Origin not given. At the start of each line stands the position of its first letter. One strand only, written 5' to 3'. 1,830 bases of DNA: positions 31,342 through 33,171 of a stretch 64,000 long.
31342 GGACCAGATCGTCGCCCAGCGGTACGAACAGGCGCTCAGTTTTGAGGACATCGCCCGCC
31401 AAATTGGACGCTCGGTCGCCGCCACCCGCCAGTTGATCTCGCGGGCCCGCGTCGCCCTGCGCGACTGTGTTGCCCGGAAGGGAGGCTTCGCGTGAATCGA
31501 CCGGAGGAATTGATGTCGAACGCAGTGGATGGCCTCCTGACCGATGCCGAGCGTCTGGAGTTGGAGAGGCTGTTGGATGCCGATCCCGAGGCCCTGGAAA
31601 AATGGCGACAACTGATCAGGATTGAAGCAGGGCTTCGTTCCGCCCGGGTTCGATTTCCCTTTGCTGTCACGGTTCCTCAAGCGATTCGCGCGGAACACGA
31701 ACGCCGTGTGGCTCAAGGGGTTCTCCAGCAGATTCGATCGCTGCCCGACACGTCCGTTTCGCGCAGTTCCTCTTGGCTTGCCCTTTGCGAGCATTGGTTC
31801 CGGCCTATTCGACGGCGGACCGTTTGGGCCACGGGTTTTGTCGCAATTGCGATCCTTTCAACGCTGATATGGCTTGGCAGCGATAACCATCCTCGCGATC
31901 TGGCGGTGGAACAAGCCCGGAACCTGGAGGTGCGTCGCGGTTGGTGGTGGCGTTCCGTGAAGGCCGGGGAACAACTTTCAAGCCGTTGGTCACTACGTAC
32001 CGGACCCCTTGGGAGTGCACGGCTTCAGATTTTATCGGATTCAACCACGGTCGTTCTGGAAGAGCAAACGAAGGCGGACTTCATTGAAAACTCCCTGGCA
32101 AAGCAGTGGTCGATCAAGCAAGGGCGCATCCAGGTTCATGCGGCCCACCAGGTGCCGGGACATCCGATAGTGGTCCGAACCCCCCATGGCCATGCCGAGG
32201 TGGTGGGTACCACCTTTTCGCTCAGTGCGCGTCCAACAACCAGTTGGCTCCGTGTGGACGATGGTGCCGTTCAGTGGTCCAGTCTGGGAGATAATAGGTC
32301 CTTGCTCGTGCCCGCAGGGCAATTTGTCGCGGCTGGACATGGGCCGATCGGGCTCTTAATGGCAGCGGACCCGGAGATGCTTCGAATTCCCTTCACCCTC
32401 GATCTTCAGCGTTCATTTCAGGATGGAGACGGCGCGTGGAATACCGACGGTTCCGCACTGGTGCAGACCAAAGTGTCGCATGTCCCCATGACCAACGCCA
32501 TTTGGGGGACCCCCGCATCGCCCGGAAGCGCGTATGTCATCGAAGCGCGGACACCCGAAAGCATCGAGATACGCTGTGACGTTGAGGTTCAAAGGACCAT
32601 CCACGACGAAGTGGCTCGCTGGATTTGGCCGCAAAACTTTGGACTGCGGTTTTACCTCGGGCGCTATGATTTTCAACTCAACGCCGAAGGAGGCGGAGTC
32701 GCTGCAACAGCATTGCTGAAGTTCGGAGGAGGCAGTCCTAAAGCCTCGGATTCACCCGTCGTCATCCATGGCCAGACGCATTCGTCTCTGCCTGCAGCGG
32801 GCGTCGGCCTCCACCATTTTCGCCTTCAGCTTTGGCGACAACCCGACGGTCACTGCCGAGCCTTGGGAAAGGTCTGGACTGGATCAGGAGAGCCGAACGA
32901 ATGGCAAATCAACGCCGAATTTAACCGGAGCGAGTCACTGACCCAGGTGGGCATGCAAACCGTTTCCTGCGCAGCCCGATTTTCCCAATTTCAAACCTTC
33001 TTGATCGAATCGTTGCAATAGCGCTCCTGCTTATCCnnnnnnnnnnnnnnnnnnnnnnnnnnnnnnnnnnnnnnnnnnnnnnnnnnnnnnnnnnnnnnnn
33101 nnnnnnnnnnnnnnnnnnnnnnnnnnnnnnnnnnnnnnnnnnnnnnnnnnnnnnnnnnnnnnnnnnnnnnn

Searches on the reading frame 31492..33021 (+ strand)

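Call 18: search_protein_families(library=pfam, proteins=[window:31492-33021:+], max_evalue=0.0001)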
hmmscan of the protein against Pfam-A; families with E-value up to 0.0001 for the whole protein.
window:31492-33021:+ (509 aa): 1 family
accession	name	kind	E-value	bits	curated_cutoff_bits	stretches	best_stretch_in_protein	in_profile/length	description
PF04773.18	FecR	-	1e-09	39.2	24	1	169-260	4-96/97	FecR protein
